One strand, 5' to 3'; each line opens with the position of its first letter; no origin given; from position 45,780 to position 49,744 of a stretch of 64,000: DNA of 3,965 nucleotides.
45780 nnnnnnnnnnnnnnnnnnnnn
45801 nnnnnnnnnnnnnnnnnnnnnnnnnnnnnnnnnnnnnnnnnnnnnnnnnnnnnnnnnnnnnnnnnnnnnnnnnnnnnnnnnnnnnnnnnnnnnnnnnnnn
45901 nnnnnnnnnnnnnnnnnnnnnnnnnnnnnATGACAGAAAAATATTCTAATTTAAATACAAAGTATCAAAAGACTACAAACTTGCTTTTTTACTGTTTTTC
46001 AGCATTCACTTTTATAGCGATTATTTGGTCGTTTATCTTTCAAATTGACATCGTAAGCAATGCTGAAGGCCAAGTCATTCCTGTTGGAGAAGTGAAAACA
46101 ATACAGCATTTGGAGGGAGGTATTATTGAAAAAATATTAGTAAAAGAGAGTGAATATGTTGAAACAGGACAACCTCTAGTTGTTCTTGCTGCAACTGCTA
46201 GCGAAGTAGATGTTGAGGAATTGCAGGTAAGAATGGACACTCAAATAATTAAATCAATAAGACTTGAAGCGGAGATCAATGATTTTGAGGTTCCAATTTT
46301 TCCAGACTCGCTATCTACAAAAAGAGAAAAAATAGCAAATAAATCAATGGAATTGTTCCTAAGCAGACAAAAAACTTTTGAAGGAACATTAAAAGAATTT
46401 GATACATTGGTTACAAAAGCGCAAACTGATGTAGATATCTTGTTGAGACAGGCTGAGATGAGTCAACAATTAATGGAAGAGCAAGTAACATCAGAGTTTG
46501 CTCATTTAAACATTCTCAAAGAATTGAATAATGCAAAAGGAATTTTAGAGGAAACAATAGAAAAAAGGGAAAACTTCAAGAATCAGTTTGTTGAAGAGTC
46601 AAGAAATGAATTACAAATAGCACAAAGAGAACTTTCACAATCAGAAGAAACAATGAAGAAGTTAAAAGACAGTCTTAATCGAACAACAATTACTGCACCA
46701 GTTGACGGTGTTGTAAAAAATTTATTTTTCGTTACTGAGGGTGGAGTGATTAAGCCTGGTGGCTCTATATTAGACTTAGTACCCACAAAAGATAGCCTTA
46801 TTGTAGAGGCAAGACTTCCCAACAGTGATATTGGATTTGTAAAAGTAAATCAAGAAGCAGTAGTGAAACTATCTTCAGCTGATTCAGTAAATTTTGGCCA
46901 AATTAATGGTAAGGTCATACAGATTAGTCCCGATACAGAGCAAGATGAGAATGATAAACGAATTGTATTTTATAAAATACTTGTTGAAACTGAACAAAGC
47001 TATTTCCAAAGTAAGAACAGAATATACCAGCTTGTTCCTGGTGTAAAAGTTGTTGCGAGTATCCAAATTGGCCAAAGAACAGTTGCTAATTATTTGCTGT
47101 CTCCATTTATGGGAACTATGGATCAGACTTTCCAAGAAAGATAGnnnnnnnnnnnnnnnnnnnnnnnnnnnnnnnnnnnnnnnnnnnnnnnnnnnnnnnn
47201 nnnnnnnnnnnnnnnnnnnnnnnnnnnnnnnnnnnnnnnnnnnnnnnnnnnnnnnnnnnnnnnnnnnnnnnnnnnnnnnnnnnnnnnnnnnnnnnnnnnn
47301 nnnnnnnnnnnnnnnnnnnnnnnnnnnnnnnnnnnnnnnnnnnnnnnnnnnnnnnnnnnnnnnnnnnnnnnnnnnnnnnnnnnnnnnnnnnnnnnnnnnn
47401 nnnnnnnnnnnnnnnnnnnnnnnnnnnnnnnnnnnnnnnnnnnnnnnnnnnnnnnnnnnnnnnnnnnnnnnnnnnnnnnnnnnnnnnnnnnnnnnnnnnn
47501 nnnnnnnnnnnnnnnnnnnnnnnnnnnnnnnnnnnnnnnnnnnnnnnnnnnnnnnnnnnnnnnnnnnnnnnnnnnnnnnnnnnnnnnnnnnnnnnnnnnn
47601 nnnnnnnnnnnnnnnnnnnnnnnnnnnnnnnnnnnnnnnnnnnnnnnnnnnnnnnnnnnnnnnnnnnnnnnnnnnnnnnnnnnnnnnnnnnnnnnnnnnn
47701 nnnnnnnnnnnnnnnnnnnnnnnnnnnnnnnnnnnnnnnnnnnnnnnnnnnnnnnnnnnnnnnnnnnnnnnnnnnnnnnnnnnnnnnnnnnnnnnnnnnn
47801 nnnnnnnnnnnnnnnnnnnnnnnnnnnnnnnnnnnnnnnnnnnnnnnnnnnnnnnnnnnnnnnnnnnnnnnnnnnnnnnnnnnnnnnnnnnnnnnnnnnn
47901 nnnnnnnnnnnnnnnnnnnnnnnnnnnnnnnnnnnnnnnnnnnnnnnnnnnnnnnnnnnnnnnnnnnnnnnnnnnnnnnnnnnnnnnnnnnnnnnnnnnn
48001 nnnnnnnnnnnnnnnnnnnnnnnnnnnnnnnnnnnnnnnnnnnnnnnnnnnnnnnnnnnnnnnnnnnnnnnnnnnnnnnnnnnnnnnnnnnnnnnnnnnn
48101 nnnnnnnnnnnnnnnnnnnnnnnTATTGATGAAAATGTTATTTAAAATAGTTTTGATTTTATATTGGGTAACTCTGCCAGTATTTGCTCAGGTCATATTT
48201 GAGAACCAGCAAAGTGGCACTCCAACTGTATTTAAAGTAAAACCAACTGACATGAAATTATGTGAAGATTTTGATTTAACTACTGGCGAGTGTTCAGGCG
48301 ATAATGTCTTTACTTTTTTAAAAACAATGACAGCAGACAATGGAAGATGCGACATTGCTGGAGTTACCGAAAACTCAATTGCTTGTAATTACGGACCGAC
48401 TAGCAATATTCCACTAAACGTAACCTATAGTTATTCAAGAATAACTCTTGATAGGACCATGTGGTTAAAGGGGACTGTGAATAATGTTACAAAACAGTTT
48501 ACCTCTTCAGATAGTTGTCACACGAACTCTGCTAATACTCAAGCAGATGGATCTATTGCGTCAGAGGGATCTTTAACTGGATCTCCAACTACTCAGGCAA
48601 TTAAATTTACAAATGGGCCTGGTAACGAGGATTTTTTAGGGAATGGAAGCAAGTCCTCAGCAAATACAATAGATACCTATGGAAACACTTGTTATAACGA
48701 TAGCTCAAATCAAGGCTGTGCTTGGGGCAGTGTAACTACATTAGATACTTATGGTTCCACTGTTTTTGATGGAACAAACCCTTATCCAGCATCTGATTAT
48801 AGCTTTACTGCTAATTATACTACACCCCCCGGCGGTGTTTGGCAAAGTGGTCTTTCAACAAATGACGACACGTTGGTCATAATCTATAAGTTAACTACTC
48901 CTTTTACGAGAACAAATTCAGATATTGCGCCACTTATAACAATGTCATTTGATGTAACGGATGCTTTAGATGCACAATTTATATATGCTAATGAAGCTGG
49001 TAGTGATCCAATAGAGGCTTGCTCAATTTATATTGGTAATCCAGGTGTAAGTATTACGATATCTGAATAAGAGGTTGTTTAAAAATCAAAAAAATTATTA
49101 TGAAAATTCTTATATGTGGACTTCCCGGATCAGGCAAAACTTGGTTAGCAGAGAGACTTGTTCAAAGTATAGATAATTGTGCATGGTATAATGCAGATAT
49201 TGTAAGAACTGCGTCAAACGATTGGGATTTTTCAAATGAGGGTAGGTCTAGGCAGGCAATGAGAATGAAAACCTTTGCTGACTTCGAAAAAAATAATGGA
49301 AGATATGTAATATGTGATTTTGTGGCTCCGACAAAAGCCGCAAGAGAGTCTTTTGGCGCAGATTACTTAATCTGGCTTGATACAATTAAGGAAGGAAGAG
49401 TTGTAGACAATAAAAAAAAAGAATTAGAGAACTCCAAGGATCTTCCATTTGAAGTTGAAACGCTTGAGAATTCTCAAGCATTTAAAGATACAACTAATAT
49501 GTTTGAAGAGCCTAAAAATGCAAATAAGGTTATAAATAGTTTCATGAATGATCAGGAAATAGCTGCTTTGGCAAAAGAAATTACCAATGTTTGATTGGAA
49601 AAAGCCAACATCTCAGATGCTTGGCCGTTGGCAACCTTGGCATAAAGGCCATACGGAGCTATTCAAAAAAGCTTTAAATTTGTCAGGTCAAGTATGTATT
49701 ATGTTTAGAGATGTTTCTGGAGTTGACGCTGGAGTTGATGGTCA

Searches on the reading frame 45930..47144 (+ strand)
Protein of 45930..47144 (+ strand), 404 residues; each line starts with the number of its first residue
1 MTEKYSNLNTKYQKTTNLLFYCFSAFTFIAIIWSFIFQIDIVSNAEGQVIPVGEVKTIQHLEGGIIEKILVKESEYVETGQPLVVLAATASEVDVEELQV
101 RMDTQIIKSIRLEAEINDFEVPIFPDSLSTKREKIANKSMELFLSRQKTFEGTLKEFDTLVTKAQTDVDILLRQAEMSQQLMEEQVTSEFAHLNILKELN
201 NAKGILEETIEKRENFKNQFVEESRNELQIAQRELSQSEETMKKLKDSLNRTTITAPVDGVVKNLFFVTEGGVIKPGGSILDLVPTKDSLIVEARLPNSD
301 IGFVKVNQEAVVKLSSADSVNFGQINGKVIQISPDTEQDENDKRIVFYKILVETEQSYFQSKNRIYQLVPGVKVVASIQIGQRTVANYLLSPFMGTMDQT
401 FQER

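Call 9: search_protein_families(library=pfam, proteins=[window:45930-47144:+])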
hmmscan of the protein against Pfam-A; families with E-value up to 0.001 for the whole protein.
window:45930-47144:+ (404 aa): 4 families
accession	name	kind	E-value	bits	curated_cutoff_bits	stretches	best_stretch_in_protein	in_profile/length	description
PF13437.12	HlyD_3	-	3.3e-16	60.4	22.2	1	253-343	1-86/106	HlyD family secretion protein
PF16576.10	HlyD_D23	-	6.6e-12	45.6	30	1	199-338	56-190/214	Barrel-sandwich domain of CusB or HlyD membrane-fusion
PF00364.28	Biotin_lipoyl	-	0.00014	22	22.1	0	58-86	45-73/73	Biotin-requiring enzyme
PF13533.13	Biotin_lipoyl_2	-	0.00019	21.6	29.8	0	63-86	8-31/32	Biotin-lipoyl like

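Call 25: search_protein_families(library=ncbifam, proteins=[window:45930-47144:+], max_evalue=0.01)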
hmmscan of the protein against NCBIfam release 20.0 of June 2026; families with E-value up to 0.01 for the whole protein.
window:45930-47144:+ (404 aa): 11 families
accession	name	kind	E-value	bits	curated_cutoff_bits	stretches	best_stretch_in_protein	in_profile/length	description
TIGR01843.1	type_I_hlyD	subfamily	4.5e-96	322.4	208.65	1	15-404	3-422/422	HlyD family type I secretion periplasmic adaptor subunit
TIGR00998.1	8a0101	subfamily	7.4e-18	64.6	390.8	1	22-334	11-283/334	EmrA/EmrK family multidrug efflux transporter periplasmic adaptor subunit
TIGR01730.1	RND_mfp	subfamily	5.7e-15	55.1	94.9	1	212-340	95-218/322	efflux RND transporter periplasmic adaptor subunit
TIGR01000.1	bacteriocin_acc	subfamily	1e-14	54.3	258.85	2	142-395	210-455/457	bacteriocin secretion accessory protein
TIGR02971.1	heterocyst_DevB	subfamily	2.3e-13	50.2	129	1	45-334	3-280/327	ABC exporter membrane fusion protein, DevB family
TIGR03794.1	NHLM_micro_HlyD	equivalog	2.5e-11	43.2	156.2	1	22-334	25-338/421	NHLP bacteriocin system secretion protein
NF011715.0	PRK15136.1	equivalog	8.7e-08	31.2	563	1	232-313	196-275/390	multidrug efflux MFS transporter periplasmic adaptor subunit EmrA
NF007850.1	PRK10559.1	equivalog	1e-07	31.4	400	1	219-323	115-217/303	p-hydroxybenzoic acid efflux pump subunit AaeA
NF007785.0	PRK10476.1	equivalog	4.2e-06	25.8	376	1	162-333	124-285/347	multidrug transporter subunit MdtN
NF004173.0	PRK05641.1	equivalog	1.5e-05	25.6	199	1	62-86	128-152/153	putative acetyl-CoA carboxylase biotin carboxyl carrier protein subunit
NF002939.0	PRK03598.1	equivalog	7.3e-05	22.1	393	1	163-337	119-285/332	secretion protein HlyD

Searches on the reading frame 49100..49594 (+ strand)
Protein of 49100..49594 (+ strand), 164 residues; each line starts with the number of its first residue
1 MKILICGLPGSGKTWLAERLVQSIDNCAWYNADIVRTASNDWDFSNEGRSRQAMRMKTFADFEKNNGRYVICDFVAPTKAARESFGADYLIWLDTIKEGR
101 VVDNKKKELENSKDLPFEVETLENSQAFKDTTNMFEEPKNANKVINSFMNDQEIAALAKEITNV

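Call 9: search_protein_families(library=pfam, proteins=[window:49100-49594:+])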
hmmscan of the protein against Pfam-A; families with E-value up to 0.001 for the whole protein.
window:49100-49594:+ (164 aa): 4 families
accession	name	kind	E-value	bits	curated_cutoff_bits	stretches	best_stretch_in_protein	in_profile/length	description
PF01583.26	APS_kinase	-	2.3e-07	31.4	21.1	1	3-84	5-91/152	Adenylylsulphate kinase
PF13238.12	AAA_18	-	1.3e-06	29.3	29.4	1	3-76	1-82/128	AAA domain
PF08433.16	KTI12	-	3.1e-06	27.3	22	1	3-82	4-86/271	Chromatin associated protein KTI12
PF13671.12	AAA_33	-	5e-05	24.1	27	1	3-41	2-39/143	AAA domain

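Call 25: search_protein_families(library=ncbifam, proteins=[window:49100-49594:+], max_evalue=0.01)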
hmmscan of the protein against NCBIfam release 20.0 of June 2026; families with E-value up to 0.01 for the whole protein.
window:49100-49594:+ (164 aa): 8 families
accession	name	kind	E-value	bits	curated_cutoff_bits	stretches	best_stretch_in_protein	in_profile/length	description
NF004041.0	PRK05541.1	subfamily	1e-06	28.9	127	1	3-73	10-84/176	adenylyl-sulfate kinase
TIGR00455.1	apsK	equivalog_domain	7.2e-06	25.8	138.7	1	3-84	21-107/184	adenylyl-sulfate kinase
NF004040.0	PRK05537.1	equivalog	1.7e-05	23.5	669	1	3-84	399-486/572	bifunctional sulfate adenylyltransferase/adenylylsulfate kinase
NF004035.0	PRK05506.1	subfamily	5.9e-05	21.5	715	1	3-87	463-552/632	bifunctional sulfate adenylyltransferase subunit 1/adenylylsulfate kinase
NF003013.0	PRK03846.1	subfamily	7.5e-05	22.5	163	1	5-84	33-117/202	adenylyl-sulfate kinase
NF002059.0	PRK00889.1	subfamily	0.0003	20.5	244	1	3-85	8-95/177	adenylyl-sulfate kinase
NF005576.0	PRK07261.1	equivalog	0.0017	18.1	224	1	1-59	1-55/171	DNA topology modulation protein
NF010248.0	PRK13695.1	equivalog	0.008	15.9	156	0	1-26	4-29/180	NTPase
